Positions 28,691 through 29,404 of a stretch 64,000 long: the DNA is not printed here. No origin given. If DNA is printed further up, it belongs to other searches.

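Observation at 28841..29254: IscU-like scaffold lacking the first conserved cluster-ligand cysteine (PACGD to PISGN)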

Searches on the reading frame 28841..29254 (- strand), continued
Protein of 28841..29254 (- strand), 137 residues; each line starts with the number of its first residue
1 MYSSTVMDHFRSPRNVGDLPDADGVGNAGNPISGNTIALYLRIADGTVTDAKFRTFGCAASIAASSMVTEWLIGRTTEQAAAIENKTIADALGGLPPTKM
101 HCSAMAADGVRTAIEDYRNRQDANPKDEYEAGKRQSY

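Call 25: search_protein_representatives(alignment_id=A1)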
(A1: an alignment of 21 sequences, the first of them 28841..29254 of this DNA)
Query: 21 sequences, 125 profile positions. Proteins with E-value up to 0.001 (for the whole library): 14244; up to 1e-10: 6187; up to 1e-30: 388. The best 150 are listed.
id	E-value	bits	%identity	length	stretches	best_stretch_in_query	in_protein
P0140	1.3e-65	235.5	-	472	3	4-122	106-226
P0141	2.4e-65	234.7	-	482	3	6-121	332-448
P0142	6.0e-50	185.0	-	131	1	2-122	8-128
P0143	3.9e-48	179.1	-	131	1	1-123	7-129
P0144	4.4e-48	178.9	-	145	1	1-120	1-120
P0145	1.7e-47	177.1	-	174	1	2-122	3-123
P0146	6.0e-47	175.3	-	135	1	2-122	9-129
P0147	9.6e-47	174.6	-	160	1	1-121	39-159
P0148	3.1e-46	173.0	-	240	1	2-122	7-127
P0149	1.2e-45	171.0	-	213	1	2-122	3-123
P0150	1.2e-45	171.0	-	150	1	2-122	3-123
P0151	1.7e-45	170.6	-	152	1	1-122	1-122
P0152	5.1e-45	169.0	-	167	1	1-122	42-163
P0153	7.9e-45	168.4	-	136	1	2-124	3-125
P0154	1.1e-44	168.0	-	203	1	7-123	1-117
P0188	8.2e-42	158.7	-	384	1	1-124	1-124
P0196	2.7e-41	157.0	-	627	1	1-123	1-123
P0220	3.9e-40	153.3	-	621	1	1-123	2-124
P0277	4.5e-37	143.3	-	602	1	1-121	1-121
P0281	5.7e-37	143.0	-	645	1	1-122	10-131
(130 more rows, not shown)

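Call 31: find_encoding_contigs(protein=P0098, flank=8000, max_places=3)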
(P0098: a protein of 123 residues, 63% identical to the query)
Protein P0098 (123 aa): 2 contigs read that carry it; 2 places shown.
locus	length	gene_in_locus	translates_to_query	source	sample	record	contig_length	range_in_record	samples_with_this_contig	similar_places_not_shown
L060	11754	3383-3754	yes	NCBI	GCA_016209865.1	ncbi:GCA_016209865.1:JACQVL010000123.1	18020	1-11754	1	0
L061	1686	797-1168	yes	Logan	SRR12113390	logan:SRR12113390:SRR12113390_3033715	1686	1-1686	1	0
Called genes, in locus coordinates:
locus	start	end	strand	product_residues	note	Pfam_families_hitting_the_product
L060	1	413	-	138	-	PF05201:GlutR_N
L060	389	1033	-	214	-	PF13241:NAD_binding_7, PF14824:Sirohm_synth_M, PF10414:CysG_dimeriser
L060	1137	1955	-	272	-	PF01578:Cytochrom_C_asm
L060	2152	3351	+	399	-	PF00266:Aminotran_5, PF01212:Beta_elim_lyase (weak), PF01041:DegT_DnrJ_EryC1 (weak)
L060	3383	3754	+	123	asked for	PF01592:NifU_N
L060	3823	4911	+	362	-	PF03054:tRNA_Me_trans, PF20259:tRNA_Me_trans_M, PF20258:tRNA_Me_trans_C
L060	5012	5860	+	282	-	PF13485:Peptidase_MA_2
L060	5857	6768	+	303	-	PF03279:Lip_A_acyltrans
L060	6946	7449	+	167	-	-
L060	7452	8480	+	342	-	PF01075:Glyco_transf_9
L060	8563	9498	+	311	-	PF00294:PfkB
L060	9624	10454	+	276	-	PF05721:PhyH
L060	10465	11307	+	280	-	PF01261:AP_endonuc_2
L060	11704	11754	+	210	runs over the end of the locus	PF08843:AbiEii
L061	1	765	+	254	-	?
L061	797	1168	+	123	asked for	PF01592:NifU_N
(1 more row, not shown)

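Call 42: search_protein_families(library=pfam, proteins=[P0140, P0141, P0188, P0196, P0220, P0277, P0281], max_evalue=0.0001)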
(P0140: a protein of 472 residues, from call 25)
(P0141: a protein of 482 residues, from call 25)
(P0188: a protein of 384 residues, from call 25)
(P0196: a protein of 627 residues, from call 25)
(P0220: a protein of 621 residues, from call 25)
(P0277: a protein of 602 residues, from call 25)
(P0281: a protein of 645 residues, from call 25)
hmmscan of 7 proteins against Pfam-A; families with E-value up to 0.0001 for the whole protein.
P0140 (472 aa): 1 family
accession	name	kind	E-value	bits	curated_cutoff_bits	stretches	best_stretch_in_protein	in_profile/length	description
PF01592.21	NifU_N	-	1.8e-87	290.4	22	3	105-226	3-125/127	NifU-like N terminal domain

P0141 (482 aa): 2 families
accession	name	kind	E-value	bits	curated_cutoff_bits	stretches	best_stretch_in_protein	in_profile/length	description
PF01592.21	NifU_N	-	1.6e-80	267.9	22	3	88-207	4-124/127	NifU-like N terminal domain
PF10437.14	Lip_prot_lig_C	-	7.8e-06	26.2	24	0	121-141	14-34/85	Bacterial lipoate protein ligase C-terminus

P0188 (384 aa): 1 family
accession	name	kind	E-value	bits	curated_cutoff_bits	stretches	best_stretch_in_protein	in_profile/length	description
PF01592.21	NifU_N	-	4.4e-41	140.4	22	1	1-122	1-125/127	NifU-like N terminal domain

P0196 (627 aa): 2 families
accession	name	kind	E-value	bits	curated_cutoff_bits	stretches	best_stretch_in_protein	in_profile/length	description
PF00899.27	ThiF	-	8.8e-73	244.8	28.1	1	382-606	10-237/238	ThiF family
PF01592.21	NifU_N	-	1.5e-37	129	22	1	1-122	1-125/127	NifU-like N terminal domain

P0220 (621 aa): 2 families
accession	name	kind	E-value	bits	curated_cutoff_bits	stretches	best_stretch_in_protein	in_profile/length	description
PF00899.27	ThiF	-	3.5e-75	252.6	28.1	1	392-614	13-237/238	ThiF family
PF01592.21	NifU_N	-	8.1e-40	136.3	22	1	3-122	2-124/127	NifU-like N terminal domain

P0277 (602 aa): 2 families
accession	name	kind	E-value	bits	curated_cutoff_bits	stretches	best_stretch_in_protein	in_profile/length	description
PF00899.27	ThiF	-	3.1e-66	223.4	28.1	1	374-598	10-236/238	ThiF family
PF01592.21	NifU_N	-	5.8e-37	127.1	22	1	1-121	1-124/127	NifU-like N terminal domain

P0281 (645 aa): 2 families
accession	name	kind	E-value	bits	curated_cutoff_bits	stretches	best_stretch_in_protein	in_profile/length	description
PF00899.27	ThiF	-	1.7e-64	217.6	28.1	1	398-620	11-237/238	ThiF family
PF01592.21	NifU_N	-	4.8e-40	137.1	22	1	10-130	1-124/127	NifU-like N terminal domain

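Call 44: predict_structure(alignment_id=A1)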
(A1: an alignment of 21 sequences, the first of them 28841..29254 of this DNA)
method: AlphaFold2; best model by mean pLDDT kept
length: 137 residues; sequences in the alignment: 21
mean_pLDDT: 91.5   pTM: 0.82
mean pLDDT of the five models: 91.5, 90.3, 90.2, 90.0, 89.3
residues with pLDDT >= 90: 113; 70-90: 10; 50-70: 12; < 50: 2
segments of 3 or more residues with pLDDT < 50: none
pLDDT, mean of each block of 10 residues (from residue 1): 94 96 95 92 97 96 98 98 98 95 97 97 63 51
secondary structure, 60 per line:
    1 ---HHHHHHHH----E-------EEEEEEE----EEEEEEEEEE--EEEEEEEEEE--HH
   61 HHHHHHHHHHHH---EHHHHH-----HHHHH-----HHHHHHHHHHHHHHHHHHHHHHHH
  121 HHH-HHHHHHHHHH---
elements in order: H4-11 E24-30 E35-44 E47-56 H59-72 H77-81 H87-91 H97-123 H125-134

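Call 48: fold_search(model_id=the predicted structure, library=pdb)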
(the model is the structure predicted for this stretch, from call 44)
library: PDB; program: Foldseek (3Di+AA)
matches with E <= 10: 431; with E <= 0.001: 60
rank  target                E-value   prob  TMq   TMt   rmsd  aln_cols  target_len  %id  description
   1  4eb5_C                2.6e-16  1.00  0.85  0.84   7.0       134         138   50  A. fulgidus IscS-IscU complex structure (released 2012-05-02)
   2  7c8m_A                2.3e-15  1.00  0.82  0.88   1.8       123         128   49  Crystal structure of IscU wild-type (released 2021-05-26)
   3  7cnv_E                3.6e-15  1.00  0.84  0.88   1.7       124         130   48  Crystal structure of IscU H106C variant (released 2021-08-04)
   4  7cnv_B                3.8e-15  1.00  0.82  0.88   1.7       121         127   49  Crystal structure of IscU H106C variant (released 2021-08-04)
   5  7cnv_A                4.6e-15  1.00  0.83  0.86   1.8       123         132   48  Crystal structure of IscU H106C variant (released 2021-08-04)
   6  7cnv_F                5.5e-15  1.00  0.82  0.88   1.7       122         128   48  Crystal structure of IscU H106C variant (released 2021-08-04)
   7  7cnv_C                5.9e-15  1.00  0.78  0.86   1.8       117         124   50  Crystal structure of IscU H106C variant (released 2021-08-04)
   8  7c8n                  1.2e-14  1.00  0.81  0.87   1.8       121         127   49  Crystal structure of IscU H106A variant (released 2021-05-26)
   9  7c8o_C                1.2e-14  1.00  0.80  0.91   1.7       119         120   50  Crystal structure of IscU D40A/H106A variant (released 2021-06-09)
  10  4eb7_C                2.2e-14  1.00  0.83  0.85   2.3       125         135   50  A. fulgidus IscS-IscU complex structure (released 2012-05-02)
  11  3lvl_A                2.5e-14  1.00  0.81  0.88   1.9       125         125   42  Crystal Structure of E.coli IscS-IscU complex (released 2010-04-21)
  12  2z7e_B                2.6e-14  1.00  0.83  0.82   1.5       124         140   41  Crystal structure of Aquifex aeolicus IscU with bound [2Fe-2S] cluster (released 2008-08-19)
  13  7c8o_A                3.4e-14  1.00  0.79  0.91   1.6       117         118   50  Crystal structure of IscU D40A/H106A variant (released 2021-06-09)
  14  5wlw_D                8.6e-14  1.00  0.82  0.87   1.5       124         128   43  Crystal Structure of the Human Mitochondrial Cysteine Desulfurase with active Cysteine Loop within ISCU1 active site,  (released 2017-11-15)
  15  5wlw_H                1.8e-13  1.00  0.81  0.89   1.4       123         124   43  Crystal Structure of the Human Mitochondrial Cysteine Desulfurase with active Cysteine Loop within ISCU1 active site,  (released 2017-11-15)
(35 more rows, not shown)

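Call 51: find_encoding_contigs(protein=window:28841-29254:-, flank=1000, max_places=6)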
Protein window:28841-29254:- (137 aa): no gene with exactly this product is on record in the collection.

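Call 52: find_encoding_contigs(protein=P0039, flank=10000, max_places=2)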
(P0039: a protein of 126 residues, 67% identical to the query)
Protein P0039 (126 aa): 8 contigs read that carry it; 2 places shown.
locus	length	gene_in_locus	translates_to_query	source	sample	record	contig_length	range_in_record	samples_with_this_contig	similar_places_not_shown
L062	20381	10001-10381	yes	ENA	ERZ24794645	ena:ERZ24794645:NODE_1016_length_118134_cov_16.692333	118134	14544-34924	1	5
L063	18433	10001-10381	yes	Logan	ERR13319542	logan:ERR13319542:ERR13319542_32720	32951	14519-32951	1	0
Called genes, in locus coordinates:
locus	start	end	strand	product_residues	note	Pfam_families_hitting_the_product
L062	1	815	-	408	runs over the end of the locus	PF00890:FAD_binding_2 (weak), PF01266:DAO (weak), PF01494:FAD_binding_3, PF03486:HI0933_like (weak), PF12831:FAD_oxidored, PF13450:NAD_binding_8, PF01266:DAO, PF22578:GGR_cat, +3 more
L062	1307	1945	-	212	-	PF01262:AlaDh_PNT_C, PF00107:ADH_zinc_N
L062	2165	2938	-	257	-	PF02602:HEM4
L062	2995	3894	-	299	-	PF01379:Porphobil_deam, PF03900:Porphobil_deamC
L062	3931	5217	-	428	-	PF05201:GlutR_N, PF01488:Shikimate_DH, PF00745:GlutR_dimer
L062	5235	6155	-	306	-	PF01578:Cytochrom_C_asm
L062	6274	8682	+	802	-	PF02190:LON_substr_bdg, PF08298:AAA_PrkA (faint), PF00004:AAA, PF07728:AAA_5, PF22667:Lon_lid, PF05362:Lon_C, PF13541:ChlI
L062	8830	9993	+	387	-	PF00266:Aminotran_5, PF01041:DegT_DnrJ_EryC1 (weak)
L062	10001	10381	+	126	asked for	PF01592:NifU_N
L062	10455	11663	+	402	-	PF03054:tRNA_Me_trans, PF20259:tRNA_Me_trans_M, PF20258:tRNA_Me_trans_C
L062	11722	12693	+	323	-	PF13485:Peptidase_MA_2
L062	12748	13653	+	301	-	PF03279:Lip_A_acyltrans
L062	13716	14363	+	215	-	-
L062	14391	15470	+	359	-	PF01244:Peptidase_M19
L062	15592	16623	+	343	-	PF01075:Glyco_transf_9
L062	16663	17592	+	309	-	PF00294:PfkB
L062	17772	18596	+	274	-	PF05721:PhyH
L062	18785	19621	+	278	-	PF01261:AP_endonuc_2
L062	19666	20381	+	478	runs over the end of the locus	-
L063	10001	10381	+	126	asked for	PF01592:NifU_N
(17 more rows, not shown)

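Call 53: search_protein_families(library=ncbifam, proteins=[P0098, P0048, P0041, P0039, P0032, P0004], max_evalue=1e-20)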
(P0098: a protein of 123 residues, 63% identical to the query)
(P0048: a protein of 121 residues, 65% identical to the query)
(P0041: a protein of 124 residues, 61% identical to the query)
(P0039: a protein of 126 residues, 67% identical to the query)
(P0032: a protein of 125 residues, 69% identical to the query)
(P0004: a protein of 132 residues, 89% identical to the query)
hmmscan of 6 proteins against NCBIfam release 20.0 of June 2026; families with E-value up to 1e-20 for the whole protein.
P0098 (123 aa): 3 families
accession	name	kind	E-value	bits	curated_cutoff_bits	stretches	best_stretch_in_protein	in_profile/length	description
TIGR03419.1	NifU_clost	equivalog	1.4e-52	177.2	187.9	1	2-121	1-120/121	Fe-S cluster assembly scaffold protein NifU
TIGR02000.1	NifU_proper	equivalog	7.1e-42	143.8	273.3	1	2-119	4-123/290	Fe-S cluster assembly protein NifU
TIGR01999.1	iscU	equivalog_domain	4.2e-40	136.7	192.4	1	2-120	1-122/124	Fe-S cluster assembly scaffold IscU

P0048 (121 aa): 3 families
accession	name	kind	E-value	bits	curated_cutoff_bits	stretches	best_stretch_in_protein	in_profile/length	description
TIGR03419.1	NifU_clost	equivalog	1.2e-53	180.6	187.9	1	2-120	1-119/121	Fe-S cluster assembly scaffold protein NifU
TIGR02000.1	NifU_proper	equivalog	2.5e-41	142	273.3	1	2-119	4-123/290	Fe-S cluster assembly protein NifU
TIGR01999.1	iscU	equivalog_domain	2.1e-40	137.6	192.4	1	2-120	1-122/124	Fe-S cluster assembly scaffold IscU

P0041 (124 aa): 4 families
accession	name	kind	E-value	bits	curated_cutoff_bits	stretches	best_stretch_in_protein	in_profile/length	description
TIGR03419.1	NifU_clost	equivalog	2.2e-63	212.1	187.9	1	2-121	1-120/121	Fe-S cluster assembly scaffold protein NifU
TIGR01999.1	iscU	equivalog_domain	2.7e-47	159.9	192.4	1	2-121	1-123/124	Fe-S cluster assembly scaffold IscU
TIGR02000.1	NifU_proper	equivalog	9.5e-44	149.9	273.3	1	2-118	4-122/290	Fe-S cluster assembly protein NifU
TIGR01994.1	SUF_scaf_2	equivalog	3.3e-24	85.4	92.5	1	1-86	4-89/137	Fe-S cluster assembly sulfur transfer protein SufU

P0039 (126 aa): 3 families
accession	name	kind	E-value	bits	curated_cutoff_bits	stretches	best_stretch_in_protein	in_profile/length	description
TIGR03419.1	NifU_clost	equivalog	3.1e-50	169.6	187.9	1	2-121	1-120/121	Fe-S cluster assembly scaffold protein NifU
TIGR02000.1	NifU_proper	equivalog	1.6e-36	126.2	273.3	1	2-120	4-124/290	Fe-S cluster assembly protein NifU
TIGR01999.1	iscU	equivalog_domain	5.6e-35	120.1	192.4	1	2-122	1-124/124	Fe-S cluster assembly scaffold IscU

P0032 (125 aa): 3 families
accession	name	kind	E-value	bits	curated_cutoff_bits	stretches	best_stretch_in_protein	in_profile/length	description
TIGR03419.1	NifU_clost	equivalog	1.1e-43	148.4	187.9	1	2-121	1-120/121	Fe-S cluster assembly scaffold protein NifU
TIGR02000.1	NifU_proper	equivalog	1.2e-35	123.3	273.3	1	2-121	4-125/290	Fe-S cluster assembly protein NifU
TIGR01999.1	iscU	equivalog_domain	5.4e-33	113.7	192.4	1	2-121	1-123/124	Fe-S cluster assembly scaffold IscU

P0004 (132 aa): 3 families
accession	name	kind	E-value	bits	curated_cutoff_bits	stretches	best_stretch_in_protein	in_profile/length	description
TIGR03419.1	NifU_clost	equivalog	1.1e-48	164.7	187.9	1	2-121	1-120/121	Fe-S cluster assembly scaffold protein NifU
TIGR01999.1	iscU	equivalog_domain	7.8e-38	129.4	192.4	1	2-121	1-123/124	Fe-S cluster assembly scaffold IscU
TIGR02000.1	NifU_proper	equivalog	1.1e-33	116.9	273.3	1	2-123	4-127/290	Fe-S cluster assembly protein NifU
